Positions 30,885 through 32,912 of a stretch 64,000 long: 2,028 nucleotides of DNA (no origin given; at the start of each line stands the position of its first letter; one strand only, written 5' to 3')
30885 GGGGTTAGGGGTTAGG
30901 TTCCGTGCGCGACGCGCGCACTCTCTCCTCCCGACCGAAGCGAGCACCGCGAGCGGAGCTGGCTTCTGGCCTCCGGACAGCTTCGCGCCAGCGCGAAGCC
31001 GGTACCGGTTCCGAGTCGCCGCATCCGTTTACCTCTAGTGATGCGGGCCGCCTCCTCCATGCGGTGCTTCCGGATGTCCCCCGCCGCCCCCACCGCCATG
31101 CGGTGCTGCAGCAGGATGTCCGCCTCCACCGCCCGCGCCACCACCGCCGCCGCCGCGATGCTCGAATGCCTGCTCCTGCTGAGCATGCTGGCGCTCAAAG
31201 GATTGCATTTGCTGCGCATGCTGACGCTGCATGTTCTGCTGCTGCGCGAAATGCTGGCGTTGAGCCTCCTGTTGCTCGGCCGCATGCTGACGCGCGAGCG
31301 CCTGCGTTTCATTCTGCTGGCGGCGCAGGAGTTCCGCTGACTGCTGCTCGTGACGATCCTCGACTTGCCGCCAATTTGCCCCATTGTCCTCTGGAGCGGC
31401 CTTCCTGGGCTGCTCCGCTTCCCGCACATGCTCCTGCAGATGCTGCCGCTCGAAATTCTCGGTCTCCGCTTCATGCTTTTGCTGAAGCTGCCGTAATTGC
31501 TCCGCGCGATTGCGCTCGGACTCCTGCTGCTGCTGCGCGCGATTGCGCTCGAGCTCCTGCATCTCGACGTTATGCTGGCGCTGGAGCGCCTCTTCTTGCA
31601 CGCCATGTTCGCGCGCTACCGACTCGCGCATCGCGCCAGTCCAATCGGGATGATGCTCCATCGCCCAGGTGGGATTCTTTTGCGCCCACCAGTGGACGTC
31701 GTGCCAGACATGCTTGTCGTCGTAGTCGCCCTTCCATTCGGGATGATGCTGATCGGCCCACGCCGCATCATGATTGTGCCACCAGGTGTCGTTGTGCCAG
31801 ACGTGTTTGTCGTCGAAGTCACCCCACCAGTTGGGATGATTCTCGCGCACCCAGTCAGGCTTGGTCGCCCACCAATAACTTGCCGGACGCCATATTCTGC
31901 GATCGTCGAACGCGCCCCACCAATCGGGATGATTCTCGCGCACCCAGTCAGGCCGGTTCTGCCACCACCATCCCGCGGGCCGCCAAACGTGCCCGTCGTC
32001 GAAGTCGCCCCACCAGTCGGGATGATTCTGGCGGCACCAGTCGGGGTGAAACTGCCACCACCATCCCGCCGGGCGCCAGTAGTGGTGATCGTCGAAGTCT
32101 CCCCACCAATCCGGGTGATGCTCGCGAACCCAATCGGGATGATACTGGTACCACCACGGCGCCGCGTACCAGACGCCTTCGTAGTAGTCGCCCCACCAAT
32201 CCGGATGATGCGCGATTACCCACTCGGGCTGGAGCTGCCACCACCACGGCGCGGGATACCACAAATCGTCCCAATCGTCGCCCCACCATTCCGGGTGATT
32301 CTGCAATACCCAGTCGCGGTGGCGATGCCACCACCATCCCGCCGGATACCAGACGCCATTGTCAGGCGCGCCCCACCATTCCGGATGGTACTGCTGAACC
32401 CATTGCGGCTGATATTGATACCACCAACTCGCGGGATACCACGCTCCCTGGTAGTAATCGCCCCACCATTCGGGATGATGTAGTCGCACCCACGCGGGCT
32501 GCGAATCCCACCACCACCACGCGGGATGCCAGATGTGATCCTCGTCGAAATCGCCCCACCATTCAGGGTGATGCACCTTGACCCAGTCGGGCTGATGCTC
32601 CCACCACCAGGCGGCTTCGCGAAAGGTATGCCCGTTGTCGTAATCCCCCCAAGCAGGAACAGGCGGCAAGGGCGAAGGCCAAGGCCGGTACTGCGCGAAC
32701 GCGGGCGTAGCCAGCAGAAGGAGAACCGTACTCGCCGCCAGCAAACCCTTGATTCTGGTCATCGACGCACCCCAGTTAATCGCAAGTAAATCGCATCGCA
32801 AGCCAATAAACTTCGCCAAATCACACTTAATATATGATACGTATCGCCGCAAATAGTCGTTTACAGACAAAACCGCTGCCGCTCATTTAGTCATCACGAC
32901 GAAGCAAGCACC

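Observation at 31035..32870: Secreted tryptophan-rich protein with ~11 tandem 30-residue repeats and a Gly/His tail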

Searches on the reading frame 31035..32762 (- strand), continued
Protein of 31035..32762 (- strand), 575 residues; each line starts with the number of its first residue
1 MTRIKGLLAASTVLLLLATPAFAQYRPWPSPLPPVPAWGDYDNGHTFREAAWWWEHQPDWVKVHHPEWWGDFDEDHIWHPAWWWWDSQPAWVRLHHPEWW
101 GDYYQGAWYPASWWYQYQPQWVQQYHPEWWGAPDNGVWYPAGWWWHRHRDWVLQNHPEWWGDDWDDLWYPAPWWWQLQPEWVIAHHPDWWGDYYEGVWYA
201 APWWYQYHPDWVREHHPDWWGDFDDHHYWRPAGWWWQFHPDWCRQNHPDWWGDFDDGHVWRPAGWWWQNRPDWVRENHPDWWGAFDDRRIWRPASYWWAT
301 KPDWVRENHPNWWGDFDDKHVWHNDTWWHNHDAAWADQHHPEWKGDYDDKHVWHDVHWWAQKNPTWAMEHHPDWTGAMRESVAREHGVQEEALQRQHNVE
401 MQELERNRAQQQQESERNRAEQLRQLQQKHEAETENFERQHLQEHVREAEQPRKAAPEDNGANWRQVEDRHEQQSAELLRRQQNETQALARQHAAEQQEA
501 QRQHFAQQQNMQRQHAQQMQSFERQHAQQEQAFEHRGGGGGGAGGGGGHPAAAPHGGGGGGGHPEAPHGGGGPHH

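Call 41: fold_search(model_id=the predicted structure, library=pdb)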
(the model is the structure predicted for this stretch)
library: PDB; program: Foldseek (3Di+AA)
matches with E <= 10: 2; with E <= 0.001: 0
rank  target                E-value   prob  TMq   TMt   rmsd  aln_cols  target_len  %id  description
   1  8jxf_B                2.2e+00  0.05  0.05  0.03  14.8       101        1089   14  rat megalin RAP complex bodyA (released 2024-06-19)
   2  2zqk_D                9.7e+00  0.03  0.03  0.23   7.5        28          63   18  Crystal structure of intimin-Tir68 complex (released 2009-08-18)
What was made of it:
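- On Any solved repeat or solenoid fold: The full-length model's best Foldseek PDB E-value is 2.2 (call 41).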

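Call 81: search_protein_families(library=pfam, alignment_id=A8, max_evalue=0.00001)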
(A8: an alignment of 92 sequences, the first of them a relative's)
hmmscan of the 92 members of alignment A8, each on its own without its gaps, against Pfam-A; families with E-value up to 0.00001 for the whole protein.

A. member 1, L018:4419-6338:+ (640 aa): 2 families
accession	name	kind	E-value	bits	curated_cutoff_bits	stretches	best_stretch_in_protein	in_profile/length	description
PF00905.27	Transpeptidase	-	2.5e-72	244.1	22.1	1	263-602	1-299/299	Penicillin binding protein transpeptidase domain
PF03717.20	PBP_dimer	-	1.1e-40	140.5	24.4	1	62-230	2-178/180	Penicillin-binding Protein dimerisation domain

B. families by the number of members that match (of 92 scanned): 89 families (the first 25 are shown)
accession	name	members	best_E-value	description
PF00296.26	Bac_luciferase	6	1.4e-64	Luciferase-like monooxygenase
PF00378.25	ECH_1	3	1.1e-64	Enoyl-CoA hydratase/isomerase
PF16113.10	ECH_2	3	5.9e-32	Enoyl-CoA hydratase/isomerase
PF13091.12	PLDc_2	3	9.4e-31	PLD-like domain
PF02786.22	CPSase_L_D2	2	1.6e-105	Carbamoyl-phosphate synthase L chain, ATP binding domain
PF25596.1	CPSase_L_D1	2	3.5e-99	Carbamoyl phosphate synthase preATP-grasp domain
PF02096.25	60KD_IMP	2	2.2e-57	60Kd inner membrane protein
PF00441.29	Acyl-CoA_dh_1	2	3e-43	Acyl-CoA dehydrogenase, C-terminal domain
PF01494.25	FAD_binding_3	2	2.8e-36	FAD binding domain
PF14849.12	YidC_periplas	2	5e-31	YidC periplasmic domain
PF02787.25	CPSase_L_D3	2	2.1e-24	Carbamoyl-phosphate synthetase large chain, oligomerisation domain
PF02142.27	MGS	2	1.5e-21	MGS-like domain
PF02771.21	Acyl-CoA_dh_N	2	1.8e-21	Acyl-CoA dehydrogenase, N-terminal domain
PF00271.37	Helicase_C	2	2.3e-21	Helicase conserved C-terminal domain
PF00270.35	DEAD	2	7e-21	DEAD/DEAH box helicase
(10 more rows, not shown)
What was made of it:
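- Immediate neighbours of 26 distant loci fall into 89 unrelated Pfam families (call 81).
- Tried and rejected: A Pfam scan of 92 immediate neighbours of distant loci gave the same result; the most frequent family was luciferase-like monooxygenase, in 6 of 92 (call 81).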

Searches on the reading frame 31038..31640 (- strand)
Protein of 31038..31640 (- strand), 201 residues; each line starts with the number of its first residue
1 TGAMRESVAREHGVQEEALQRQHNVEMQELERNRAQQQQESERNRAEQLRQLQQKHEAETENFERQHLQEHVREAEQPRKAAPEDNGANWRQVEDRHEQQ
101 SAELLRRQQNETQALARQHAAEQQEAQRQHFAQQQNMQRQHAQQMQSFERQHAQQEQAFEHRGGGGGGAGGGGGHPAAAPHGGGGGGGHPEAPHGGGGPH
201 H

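Call 51: search_solved_structures(query=A6, max_evalue=10)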
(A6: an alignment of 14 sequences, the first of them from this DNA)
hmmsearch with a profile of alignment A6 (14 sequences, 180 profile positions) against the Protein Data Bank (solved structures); distinct sequences matched with E-value up to 10: 6.
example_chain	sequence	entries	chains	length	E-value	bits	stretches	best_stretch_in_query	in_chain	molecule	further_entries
6irc_A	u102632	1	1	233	0.1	15.7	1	39-161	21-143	1-phosphatidylinositol 4,5-bisphosphate phosphodiesterase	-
9fqr_G1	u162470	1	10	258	0.17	15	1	14-64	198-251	Axonemal dynein light intermediate polypeptide 1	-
6irb_A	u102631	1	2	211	0.19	14.8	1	39-161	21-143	1-phosphatidylinositol 4,5-bisphosphate phosphodiesterase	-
7eof_B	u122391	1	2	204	0.74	12.9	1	42-107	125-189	Coiled-coil domain-containing protein 25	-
6ire_A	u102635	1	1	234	0.84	12.7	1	48-161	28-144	1-phosphatidylinositol 4,5-bisphosphate phosphodiesterase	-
8woh_B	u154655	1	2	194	0.95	12.6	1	42-107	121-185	Coiled-coil domain-containing protein 25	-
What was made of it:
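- On LTXXQ / CpxP-Spy-ZraP (Pfam PF07813, PF13801): The profile of the helical region against PDB chains found no Spy, CpxP or ZraP entry (call 51).
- The profile of the helical region finds no Spy, CpxP or ZraP chain in the PDB (call 51).
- Tried and rejected: Against the PDB it found no significant match (best E 0.1, unrelated coiled-coil proteins; call 51).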

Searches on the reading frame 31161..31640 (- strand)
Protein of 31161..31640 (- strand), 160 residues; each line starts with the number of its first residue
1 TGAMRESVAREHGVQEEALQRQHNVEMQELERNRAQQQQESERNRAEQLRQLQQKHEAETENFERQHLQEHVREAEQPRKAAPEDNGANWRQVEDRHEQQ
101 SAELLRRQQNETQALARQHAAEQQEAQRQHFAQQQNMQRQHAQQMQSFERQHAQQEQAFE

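Call 87: find_homologous_proteins(query=A9, max_evalue=0.001)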
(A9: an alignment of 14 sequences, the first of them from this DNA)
Query A9 (14 sequences) (160 aa, profile of the alignment): 4 proteins with E <= 0.001 among 6340 candidates.
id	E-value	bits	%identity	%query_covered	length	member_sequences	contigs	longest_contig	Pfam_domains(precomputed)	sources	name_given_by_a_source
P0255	4.4e-17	80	46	98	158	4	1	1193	-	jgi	jgi:hypothetical protein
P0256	1.6e-16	79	56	60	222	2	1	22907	-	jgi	jgi:hypothetical protein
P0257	1.1e-10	60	39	28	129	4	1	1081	-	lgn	-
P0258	1.5e-4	40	81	19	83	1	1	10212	-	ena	-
